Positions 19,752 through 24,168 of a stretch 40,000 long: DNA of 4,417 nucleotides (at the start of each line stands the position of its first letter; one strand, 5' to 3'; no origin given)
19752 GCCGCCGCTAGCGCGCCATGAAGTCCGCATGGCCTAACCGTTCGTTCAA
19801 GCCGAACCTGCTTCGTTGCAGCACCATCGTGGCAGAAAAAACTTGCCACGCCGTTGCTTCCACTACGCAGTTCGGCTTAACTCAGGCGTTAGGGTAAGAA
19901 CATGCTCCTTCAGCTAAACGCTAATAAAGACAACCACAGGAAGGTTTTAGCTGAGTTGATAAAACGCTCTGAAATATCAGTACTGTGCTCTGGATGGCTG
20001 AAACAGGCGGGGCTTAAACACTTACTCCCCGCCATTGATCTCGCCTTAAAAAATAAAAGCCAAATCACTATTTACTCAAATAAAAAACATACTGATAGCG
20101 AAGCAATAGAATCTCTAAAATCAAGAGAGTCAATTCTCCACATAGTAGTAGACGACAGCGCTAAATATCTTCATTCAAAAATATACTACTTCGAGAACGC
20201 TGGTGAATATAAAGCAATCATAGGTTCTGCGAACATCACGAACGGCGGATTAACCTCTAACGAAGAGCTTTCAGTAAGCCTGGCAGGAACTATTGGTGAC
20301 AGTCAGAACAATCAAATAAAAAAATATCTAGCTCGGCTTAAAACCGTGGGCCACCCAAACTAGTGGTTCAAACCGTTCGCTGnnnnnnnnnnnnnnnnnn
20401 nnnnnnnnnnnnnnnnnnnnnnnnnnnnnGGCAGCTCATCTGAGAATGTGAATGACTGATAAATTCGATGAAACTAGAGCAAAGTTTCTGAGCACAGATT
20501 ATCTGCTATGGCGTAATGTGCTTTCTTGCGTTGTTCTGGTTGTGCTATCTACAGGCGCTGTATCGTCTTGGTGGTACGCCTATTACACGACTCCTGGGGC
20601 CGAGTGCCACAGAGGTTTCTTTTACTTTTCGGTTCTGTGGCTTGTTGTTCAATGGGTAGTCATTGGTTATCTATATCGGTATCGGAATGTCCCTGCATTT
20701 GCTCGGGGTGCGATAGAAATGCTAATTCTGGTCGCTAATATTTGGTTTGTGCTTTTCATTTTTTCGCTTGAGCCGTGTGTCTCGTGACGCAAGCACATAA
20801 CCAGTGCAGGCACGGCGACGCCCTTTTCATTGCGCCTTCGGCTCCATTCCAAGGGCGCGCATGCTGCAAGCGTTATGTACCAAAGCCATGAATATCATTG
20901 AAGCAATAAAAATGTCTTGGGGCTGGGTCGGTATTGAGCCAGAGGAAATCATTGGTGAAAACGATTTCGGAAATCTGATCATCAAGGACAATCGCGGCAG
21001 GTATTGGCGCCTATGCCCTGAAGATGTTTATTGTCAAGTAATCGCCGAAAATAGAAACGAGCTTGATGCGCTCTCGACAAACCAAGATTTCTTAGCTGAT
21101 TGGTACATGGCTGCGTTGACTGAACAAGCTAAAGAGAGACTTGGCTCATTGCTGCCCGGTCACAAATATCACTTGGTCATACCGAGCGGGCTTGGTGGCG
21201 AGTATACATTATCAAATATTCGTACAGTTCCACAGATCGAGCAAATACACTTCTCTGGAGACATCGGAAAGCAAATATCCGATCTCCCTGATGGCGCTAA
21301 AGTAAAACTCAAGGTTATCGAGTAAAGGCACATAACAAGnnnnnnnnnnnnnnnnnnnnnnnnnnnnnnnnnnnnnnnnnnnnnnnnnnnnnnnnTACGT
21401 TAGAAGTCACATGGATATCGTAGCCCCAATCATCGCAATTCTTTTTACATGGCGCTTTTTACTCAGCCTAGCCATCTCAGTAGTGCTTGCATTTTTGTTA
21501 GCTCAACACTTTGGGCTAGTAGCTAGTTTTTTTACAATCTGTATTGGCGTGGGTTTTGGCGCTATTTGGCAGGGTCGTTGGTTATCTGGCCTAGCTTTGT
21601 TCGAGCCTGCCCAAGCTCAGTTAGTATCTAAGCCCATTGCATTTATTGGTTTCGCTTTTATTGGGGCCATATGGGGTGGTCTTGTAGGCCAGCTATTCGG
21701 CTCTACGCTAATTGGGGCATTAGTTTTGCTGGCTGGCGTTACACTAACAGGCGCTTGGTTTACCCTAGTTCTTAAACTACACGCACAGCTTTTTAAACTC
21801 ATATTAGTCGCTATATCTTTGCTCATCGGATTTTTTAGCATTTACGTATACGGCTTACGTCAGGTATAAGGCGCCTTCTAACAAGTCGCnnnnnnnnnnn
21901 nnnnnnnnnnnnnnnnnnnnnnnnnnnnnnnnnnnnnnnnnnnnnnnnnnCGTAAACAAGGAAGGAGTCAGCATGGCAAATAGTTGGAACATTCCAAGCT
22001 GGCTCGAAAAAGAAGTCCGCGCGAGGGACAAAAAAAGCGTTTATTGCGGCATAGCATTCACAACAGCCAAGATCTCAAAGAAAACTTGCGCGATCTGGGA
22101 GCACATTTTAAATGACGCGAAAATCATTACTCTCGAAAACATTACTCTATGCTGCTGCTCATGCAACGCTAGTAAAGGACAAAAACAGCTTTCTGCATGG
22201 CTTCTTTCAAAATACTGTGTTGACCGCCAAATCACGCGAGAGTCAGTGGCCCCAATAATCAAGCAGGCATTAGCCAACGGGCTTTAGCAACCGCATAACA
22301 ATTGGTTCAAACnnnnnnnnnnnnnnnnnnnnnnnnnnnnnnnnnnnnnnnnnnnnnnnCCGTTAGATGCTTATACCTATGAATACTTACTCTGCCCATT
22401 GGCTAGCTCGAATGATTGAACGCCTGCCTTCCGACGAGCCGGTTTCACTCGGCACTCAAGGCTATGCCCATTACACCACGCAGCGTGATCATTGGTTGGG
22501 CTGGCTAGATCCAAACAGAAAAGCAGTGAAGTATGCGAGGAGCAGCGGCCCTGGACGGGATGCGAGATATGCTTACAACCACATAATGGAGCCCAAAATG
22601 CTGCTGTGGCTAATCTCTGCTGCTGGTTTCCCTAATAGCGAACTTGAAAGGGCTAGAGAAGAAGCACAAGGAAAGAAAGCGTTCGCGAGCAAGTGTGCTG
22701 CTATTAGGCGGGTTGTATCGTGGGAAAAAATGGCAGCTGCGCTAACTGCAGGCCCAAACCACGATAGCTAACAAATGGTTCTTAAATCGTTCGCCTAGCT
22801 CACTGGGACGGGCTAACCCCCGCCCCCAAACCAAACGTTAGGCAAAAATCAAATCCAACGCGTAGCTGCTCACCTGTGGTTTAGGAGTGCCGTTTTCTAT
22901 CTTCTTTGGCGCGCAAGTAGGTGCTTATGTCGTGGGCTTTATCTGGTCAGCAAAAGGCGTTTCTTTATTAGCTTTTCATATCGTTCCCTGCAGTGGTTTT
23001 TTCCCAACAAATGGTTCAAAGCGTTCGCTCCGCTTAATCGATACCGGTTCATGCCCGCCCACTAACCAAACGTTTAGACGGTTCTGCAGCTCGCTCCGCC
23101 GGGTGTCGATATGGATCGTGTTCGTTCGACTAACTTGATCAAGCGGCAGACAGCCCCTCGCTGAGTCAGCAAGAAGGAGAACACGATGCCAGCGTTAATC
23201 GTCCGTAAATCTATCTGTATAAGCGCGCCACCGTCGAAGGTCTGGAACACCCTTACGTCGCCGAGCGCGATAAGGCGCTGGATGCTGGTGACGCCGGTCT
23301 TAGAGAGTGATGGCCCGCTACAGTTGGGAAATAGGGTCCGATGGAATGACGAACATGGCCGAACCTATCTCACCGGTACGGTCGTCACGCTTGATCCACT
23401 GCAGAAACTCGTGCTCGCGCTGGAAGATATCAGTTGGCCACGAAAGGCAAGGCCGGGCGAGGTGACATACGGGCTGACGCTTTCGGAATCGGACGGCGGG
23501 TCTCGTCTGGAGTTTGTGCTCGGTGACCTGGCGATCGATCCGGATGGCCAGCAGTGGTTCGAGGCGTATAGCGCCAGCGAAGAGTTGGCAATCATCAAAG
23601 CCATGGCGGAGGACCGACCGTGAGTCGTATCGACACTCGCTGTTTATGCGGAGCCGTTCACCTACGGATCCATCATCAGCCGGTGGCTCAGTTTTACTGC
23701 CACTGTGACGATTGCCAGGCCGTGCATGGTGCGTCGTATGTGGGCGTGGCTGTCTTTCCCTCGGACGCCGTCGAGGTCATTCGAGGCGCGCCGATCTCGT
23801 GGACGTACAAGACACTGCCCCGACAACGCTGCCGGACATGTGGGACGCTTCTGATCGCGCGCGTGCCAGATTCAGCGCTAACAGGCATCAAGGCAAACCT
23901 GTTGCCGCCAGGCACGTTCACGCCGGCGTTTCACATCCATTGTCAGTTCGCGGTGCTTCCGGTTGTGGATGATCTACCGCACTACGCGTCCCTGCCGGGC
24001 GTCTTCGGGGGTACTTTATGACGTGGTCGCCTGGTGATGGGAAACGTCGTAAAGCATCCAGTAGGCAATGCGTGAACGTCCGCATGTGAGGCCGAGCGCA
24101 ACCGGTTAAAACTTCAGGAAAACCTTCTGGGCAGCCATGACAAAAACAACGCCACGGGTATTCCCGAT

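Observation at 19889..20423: Single-gene cassette encoding a minimal one-HKD PLD-family nuclease-like protein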

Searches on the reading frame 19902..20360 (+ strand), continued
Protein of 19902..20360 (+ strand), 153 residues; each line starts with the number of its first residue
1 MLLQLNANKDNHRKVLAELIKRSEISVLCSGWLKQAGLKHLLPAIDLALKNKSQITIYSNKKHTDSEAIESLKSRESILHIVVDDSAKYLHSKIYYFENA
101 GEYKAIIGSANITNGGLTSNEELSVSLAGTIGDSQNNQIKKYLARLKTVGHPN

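Call 61: search_protein_families(library=padloc, proteins=[L019:119-2248:+, L019:2455-4707:+, L019:4728-5816:+, L026:1917-3230:+, L026:3233-4522:+, L026:4522-5988:+, L013:2936-5302:-, L030:2831-4552:+, L030:4552-5703:+, L010:1671-4595:+], max_evalue=0.00001)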
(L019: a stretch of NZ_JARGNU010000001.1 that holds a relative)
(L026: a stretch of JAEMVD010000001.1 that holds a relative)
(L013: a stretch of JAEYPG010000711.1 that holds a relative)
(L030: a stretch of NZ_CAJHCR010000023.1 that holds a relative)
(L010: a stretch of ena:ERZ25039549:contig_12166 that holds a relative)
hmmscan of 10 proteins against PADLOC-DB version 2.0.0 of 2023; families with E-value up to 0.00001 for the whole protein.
L019:119-2248:+ (710 aa): 0 families

L019:2455-4707:+ (751 aa): 1 family
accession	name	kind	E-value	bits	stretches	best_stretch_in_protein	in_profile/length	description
PDLC04134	mad2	-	6.8e-16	56.1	1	39-179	276-429/492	mads_2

L019:4728-5816:+ (363 aa): 0 families

L026:1917-3230:+ (438 aa): 3 families
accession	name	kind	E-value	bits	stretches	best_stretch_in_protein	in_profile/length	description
PDLC03547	REase_II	-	9.5e-14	48.9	1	228-361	295-452/585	Type II restriction enzyme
PDLC03448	REase_II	-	1.1e-10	38.3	1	268-361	615-728/857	Type II restriction enzyme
PDLC04232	IetA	-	6.3e-06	23.8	0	174-201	113-140/330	-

L026:3233-4522:+ (430 aa): 0 families

L026:4522-5988:+ (489 aa): 1 family
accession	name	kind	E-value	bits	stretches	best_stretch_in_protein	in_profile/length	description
PDLC01447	Cas4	-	1.2e-06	27.1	1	12-219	14-160/161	"CAS-I,CAS-II,CAS-III,CAS-IV,CAS-V,CAS-VI; acquisition_associated"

L013:2936-5302:- (788 aa): 0 families

L030:2831-4552:+ (574 aa): 105 families (the best 25 are shown)
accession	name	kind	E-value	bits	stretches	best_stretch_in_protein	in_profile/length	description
PDLC00102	GajA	-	2.2e-224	743.9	1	31-573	1-530/532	AAA ATPase domain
PDLC00098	GajA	-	1.5e-161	536.8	1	31-573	1-532/534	AAA ATPase domain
PDLC00078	GajA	-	9.6e-31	105.1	2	312-559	312-557/580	AAA ATPase domain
PDLC00099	GajA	-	2e-27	94.4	2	300-476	278-467/626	AAA ATPase domain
PDLC00091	GajA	-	3.9e-27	93.4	2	31-80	1-50/627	AAA ATPase domain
PDLC00067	GajA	-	6.3e-27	92.3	2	317-487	301-479/604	AAA ATPase domain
PDLC00080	GajA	-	8.5e-27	92.1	2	252-481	217-464/622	AAA ATPase domain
PDLC00096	GajA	-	1.2e-26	91.6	2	313-474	281-460/630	AAA ATPase domain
PDLC00069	GajA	-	3.7e-26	89.7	2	31-93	1-62/687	AAA ATPase domain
PDLC00071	GajA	-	1.3e-25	88.3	2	204-480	150-447/588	AAA ATPase domain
PDLC04168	GajA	-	1e-24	85.2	2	230-484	182-446/570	-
PDLC00065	GajA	-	8.9e-23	78.9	2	311-532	324-542/670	AAA ATPase domain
PDLC00083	GajA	-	2.2e-22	77.2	2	31-79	1-48/639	AAA ATPase domain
PDLC00077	GajA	-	3.7e-22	76.6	2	203-477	200-506/616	AAA ATPase domain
PDLC00070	GajA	-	4.5e-22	76.4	2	313-487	283-466/596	AAA ATPase domain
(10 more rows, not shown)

L030:4552-5703:+ (384 aa): 32 families (the best 25 are shown)
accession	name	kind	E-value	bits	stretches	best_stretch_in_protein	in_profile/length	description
PDLC00148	GajB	-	4.7e-136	451.6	1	4-379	2-366/369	UrvD helicase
PDLC00140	GajB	-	5.5e-81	270.6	1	5-380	3-361/365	UrvD helicase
PDLC00120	GajB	-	1.7e-23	81.5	1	6-191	3-193/458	UrvD helicase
PDLC00118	GajB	-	2.4e-18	64.3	1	3-198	5-193/515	UrvD helicase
PDLC00117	GajB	-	6.2e-17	59.3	1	4-78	28-108/604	UrvD helicase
PDLC00122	GajB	-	2.3e-15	54.5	1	3-194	16-204/502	UrvD helicase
PDLC03802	RTasHel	-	3e-15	54.1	1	148-194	187-233/675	DRT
PDLC00112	GajB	-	3.2e-14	50.4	1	142-247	200-293/581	UrvD helicase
PDLC00104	GajB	-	6.4e-14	49.6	1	279-363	476-562/574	UrvD helicase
PDLC00132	GajB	-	2.7e-13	47.4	1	150-194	211-256/625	UrvD helicase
PDLC00127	GajB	-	3.2e-13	47.1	1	146-242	194-282/594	UrvD helicase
PDLC00119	GajB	-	7.1e-13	46.3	0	146-194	211-259/565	UrvD helicase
PDLC00130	GajB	-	4.5e-11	39.7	1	146-257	198-298/589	UrvD helicase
PDLC04173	GajB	-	8.7e-11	39.4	0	6-51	12-58/471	-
PDLC00129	GajB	-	2.1e-09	34.5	1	146-194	219-267/594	UrvD helicase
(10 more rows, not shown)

L010:1671-4595:+ (975 aa): 52 families (the best 25 are shown)
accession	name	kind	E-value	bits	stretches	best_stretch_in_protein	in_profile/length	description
PDLC00114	GajB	-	7.8e-55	184.6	2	14-354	7-345/635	UrvD helicase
PDLC03802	RTasHel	-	2.7e-54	183.1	2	12-382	3-324/675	DRT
PDLC00132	GajB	-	1.2e-49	167.5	2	13-380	2-359/625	UrvD helicase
PDLC00117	GajB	-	4e-48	162.3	1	18-661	18-597/604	UrvD helicase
PDLC00127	GajB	-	4.5e-41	139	1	13-312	7-292/594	UrvD helicase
PDLC00103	GajB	-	9.1e-38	128.6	1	22-644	23-580/612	UrvD helicase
PDLC00123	GajB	-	2.5e-36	123.4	3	227-313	178-263/540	UrvD helicase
PDLC00130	GajB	-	3.3e-33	112.8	1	13-311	2-292/589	UrvD helicase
PDLC00112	GajB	-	6.9e-33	112.1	1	13-307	5-293/581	UrvD helicase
PDLC00107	GajB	-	3.2e-31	106.6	2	10-355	10-339/587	UrvD helicase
PDLC00129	GajB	-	3.8e-31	106.3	1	12-311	9-311/594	UrvD helicase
PDLC00122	GajB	-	2.3e-30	104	2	229-310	166-248/502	UrvD helicase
PDLC00110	GajB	-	1.7e-27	94.3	1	182-355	227-405/725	UrvD helicase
PDLC00136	GajB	-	5.6e-26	89.5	1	229-306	210-286/570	UrvD helicase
PDLC00119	GajB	-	1.4e-25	88.3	1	32-303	20-294/565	UrvD helicase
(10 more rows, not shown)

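Call 65: search_solved_structures(query=A4, max_evalue=1, show_alignments=0)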
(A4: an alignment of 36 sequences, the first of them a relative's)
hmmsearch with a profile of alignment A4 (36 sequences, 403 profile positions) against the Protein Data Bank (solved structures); distinct sequences matched with E-value up to 1: 8.
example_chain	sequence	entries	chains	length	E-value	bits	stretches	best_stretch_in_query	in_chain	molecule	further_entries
7clg_A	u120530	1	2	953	6.7e-20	74.7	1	4-182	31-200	Putative helicase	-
4rct_A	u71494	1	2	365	6.7e-10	41.8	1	16-159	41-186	Restriction endonuclease R.NgoVII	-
2c1l_A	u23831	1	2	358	4.1e-07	32.6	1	84-159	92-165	RESTRICTION ENDONUCLEASE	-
9o01_A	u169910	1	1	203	0.054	15.7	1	276-379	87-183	8-oxoguanine DNA glycosylase/AP lyase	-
9rvc_T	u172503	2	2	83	0.072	15.3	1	202-280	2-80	Small ribosomal subunit protein bS20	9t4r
5nd8_t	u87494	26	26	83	0.074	15.3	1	202-280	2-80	30S ribosomal protein S20 | Small ribosomal subunit protein bS20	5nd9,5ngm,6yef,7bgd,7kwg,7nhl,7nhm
6fxc_At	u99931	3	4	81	0.1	14.8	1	203-279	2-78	30S ribosomal protein S20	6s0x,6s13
9o02_A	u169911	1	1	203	0.34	13.1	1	276-379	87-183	8-oxoguanine DNA glycosylase/AP lyase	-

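Call 67: find_related_loci(query=A1, collection=viral_contigs, flank=4000)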
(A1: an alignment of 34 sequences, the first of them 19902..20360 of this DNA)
Query A1 (153 aa) in viral_contigs; peptide patterns used: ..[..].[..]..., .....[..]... (x = any residue, [..] = any of these).
47 stretches matched a pattern; 9 encode a relative of the query (tblastn E <= 1e-3); 9 distinct loci.
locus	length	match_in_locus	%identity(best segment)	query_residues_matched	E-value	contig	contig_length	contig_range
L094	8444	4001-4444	48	2-146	3e-34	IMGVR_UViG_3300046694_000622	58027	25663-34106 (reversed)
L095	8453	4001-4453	32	1-143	2e-13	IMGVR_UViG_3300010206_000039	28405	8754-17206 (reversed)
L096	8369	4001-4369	29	3-129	8e-11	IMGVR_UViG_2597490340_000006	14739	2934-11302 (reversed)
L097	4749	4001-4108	58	90-125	2e-8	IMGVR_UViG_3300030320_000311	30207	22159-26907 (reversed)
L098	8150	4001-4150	38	90-139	4e-7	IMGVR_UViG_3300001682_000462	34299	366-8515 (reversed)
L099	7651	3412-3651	29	56-125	1e-6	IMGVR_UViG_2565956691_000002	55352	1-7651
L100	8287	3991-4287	30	34-130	3e-6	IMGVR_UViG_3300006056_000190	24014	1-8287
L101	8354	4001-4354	28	5-127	4e-6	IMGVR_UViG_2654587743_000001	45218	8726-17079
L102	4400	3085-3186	44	90-123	9e-6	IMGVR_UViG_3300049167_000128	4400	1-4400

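Call 70: search_protein_families(library=phrogs, proteins=[L094:151-621:+, L094:621-1220:+, L094:1028-1762:+, L094:1762-2103:+, L094:2649-3284:-, L094:3232-3705:+, L094:4004-4474:+, L094:4557-5174:-, L094:5273-5917:+, L094:5907-7205:+], max_evalue=0.001)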
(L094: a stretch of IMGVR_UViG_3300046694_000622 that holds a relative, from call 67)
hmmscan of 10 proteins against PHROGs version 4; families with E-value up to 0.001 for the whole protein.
L094:151-621:+ (157 aa): 2 families
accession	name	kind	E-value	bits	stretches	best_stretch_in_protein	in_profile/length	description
phrog_7283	-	DNA, RNA and nucleotide metabolism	1.4e-80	269.8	1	2-157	1-156/156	NinB/ Orf homologous recombination mediator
phrog_72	-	DNA, RNA and nucleotide metabolism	2.7e-08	35.1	1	2-76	8-90/161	NinB/ Orf homologous recombination mediator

L094:621-1220:+ (200 aa): 4 families
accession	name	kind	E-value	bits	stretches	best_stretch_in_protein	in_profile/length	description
phrog_171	-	DNA, RNA and nucleotide metabolism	7.4e-95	320.2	1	6-199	34-225/452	NinG/ Rap DNA junction specific endonuclease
phrog_5034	-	DNA, RNA and nucleotide metabolism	3.7e-38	131.8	1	63-197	4-132/138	NinG/ Rap DNA junction specific endonuclease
phrog_12986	-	unknown function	8.5e-35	120.8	1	7-137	3-130/130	-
phrog_4916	-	unknown function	1.6e-15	57.6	1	134-197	2-65/71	-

L094:1028-1762:+ (245 aa): 1 family
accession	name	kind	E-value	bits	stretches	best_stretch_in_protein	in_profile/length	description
phrog_3412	-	unknown function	6.1e-73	245.6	1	65-245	1-188/188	-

L094:1762-2103:+ (114 aa): 0 families

L094:2649-3284:- (211 aa): 0 families

L094:3232-3705:+ (158 aa): 1 family
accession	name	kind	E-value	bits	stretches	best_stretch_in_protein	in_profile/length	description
phrog_1024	-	unknown function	1.8e-42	145.3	1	30-148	6-128/130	-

L094:4004-4474:+ (157 aa): 0 families

L094:4557-5174:- (205 aa): 0 families

L094:5273-5917:+ (215 aa): 6 families
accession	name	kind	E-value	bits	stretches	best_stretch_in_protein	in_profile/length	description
phrog_51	-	head and packaging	1.5e-43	150.4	1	1-189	87-244/261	terminase small subunit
phrog_2606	-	head and packaging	1e-31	111.5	1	3-193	89-275/310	terminase small subunit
phrog_17390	-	unknown function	1.8e-19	70.4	1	1-53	1-53/69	-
phrog_641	-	head and packaging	1.6e-09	39.5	1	1-64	1-64/162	terminase small subunit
phrog_29114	-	unknown function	1.3e-07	32.9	1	115-210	3-97/107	-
phrog_5334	-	head and packaging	8.3e-06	27.1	1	5-74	19-89/162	terminase small subunit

L094:5907-7205:+ (433 aa): 4 families
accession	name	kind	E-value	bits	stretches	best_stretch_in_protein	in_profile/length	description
phrog_38319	-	unknown function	1.3e-147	491.5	1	2-266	4-268/271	-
phrog_2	-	head and packaging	1.2e-56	194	1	6-428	268-603/807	terminase large subunit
phrog_10250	-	head and packaging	1.2e-55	189.7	1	206-426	2-224/228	terminase large subunit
phrog_979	-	head and packaging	6.3e-07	29.4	1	24-173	174-356/642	terminase large subunit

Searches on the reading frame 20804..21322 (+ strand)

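Call 41: search_protein_families(library=pfam, proteins=[window:20804-21322:+], max_evalue=0.01)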
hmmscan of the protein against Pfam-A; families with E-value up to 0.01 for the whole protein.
window:20804-21322:+ (173 aa): 1 family
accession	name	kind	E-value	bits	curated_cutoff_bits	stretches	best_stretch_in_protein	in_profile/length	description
PF08906.16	T6SS_Tdi1_C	-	1.8e-14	53.8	27.4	1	81-154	1-74/75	T6SS immunity protein Tdi1, C-terminal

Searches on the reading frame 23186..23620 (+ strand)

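Call 41: search_protein_families(library=pfam, proteins=[window:23186-23620:+], max_evalue=0.01)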
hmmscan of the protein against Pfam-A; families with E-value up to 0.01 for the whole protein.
window:23186-23620:+ (145 aa): 2 families
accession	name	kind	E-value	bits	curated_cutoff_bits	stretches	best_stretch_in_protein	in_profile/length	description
PF08327.17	AHSA1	-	4.6e-12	46.7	22.1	1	14-113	2-97/125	Activator of Hsp90 ATPase homolog 1-like protein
PF10604.15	Polyketide_cyc2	-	4.6e-08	33.9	27.4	1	6-112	4-106/142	Polyketide cyclase / dehydrase and lipid transport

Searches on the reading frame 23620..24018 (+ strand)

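Call 41: search_protein_families(library=pfam, proteins=[window:23620-24018:+], max_evalue=0.01)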
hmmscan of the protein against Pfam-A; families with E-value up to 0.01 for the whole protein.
window:23620-24018:+ (133 aa): 1 family
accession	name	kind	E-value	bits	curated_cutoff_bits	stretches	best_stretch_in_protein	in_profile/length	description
PF04828.22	GFA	-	2.2e-19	70.1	24.3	1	4-109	2-114/115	Glutathione-dependent formaldehyde-activating enzyme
